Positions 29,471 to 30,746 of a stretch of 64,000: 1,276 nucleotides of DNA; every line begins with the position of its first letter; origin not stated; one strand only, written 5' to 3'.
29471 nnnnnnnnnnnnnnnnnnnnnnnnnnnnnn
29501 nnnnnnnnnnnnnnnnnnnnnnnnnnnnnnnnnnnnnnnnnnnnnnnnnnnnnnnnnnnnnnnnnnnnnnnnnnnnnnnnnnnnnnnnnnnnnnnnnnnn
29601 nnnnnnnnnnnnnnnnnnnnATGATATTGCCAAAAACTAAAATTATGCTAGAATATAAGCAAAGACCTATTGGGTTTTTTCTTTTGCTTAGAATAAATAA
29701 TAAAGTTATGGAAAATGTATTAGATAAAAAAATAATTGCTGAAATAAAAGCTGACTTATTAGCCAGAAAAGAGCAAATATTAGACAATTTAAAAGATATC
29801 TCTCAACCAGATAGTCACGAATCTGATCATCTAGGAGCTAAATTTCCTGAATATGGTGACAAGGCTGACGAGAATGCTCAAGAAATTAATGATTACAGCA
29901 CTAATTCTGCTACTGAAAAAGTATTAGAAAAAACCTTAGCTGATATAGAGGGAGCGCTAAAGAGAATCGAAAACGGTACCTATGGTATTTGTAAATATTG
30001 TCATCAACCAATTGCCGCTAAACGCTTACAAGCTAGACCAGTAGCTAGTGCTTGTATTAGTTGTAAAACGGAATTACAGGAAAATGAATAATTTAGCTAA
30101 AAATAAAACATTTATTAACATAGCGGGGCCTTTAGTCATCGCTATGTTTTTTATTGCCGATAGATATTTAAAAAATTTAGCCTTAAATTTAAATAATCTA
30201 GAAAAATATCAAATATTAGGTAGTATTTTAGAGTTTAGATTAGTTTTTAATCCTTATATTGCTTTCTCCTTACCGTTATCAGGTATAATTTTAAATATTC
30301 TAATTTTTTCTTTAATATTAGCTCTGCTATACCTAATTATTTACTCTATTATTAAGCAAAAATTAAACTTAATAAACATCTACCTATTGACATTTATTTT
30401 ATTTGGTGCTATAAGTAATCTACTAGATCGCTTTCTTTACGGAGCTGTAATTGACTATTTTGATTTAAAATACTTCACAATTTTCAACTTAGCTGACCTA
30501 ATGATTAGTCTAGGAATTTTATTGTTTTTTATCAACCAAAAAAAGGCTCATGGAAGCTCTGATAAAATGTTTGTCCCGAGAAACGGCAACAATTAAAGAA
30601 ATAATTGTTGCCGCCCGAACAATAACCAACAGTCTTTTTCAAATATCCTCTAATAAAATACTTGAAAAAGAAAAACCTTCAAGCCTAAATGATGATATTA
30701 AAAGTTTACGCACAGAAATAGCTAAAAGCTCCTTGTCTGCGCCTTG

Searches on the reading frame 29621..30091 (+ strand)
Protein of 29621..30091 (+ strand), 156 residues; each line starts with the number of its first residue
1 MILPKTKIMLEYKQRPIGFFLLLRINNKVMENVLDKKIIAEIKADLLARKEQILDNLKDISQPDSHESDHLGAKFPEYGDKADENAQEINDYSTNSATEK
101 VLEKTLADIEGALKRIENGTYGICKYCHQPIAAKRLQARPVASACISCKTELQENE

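Call 18: search_protein_families(library=pfam, proteins=[window:29621-30091:+], max_evalue=0.00001)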
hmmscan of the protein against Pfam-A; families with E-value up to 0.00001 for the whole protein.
window:29621-30091:+ (156 aa): 1 family
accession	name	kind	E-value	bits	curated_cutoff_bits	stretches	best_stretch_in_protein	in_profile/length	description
PF01258.23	zf-dskA_traR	-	3.7e-08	33.7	24.9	1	119-152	1-34/36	Prokaryotic dksA/traR C4-type zinc finger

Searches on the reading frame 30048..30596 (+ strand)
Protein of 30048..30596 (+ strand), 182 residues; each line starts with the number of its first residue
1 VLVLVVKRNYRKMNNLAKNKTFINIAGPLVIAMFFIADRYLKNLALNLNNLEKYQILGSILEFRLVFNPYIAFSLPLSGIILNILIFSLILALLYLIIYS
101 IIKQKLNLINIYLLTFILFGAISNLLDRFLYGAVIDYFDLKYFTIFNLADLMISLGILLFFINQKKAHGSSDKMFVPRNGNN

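Call 18: search_protein_families(library=pfam, proteins=[window:30048-30596:+], max_evalue=0.00001)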
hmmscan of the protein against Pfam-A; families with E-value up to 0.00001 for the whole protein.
window:30048-30596:+ (182 aa): 1 family
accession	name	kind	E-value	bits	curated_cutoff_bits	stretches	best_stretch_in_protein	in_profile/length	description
PF01252.23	Peptidase_A8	-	2.3e-22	80.2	25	1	30-162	1-138/142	Signal peptidase (SPase) II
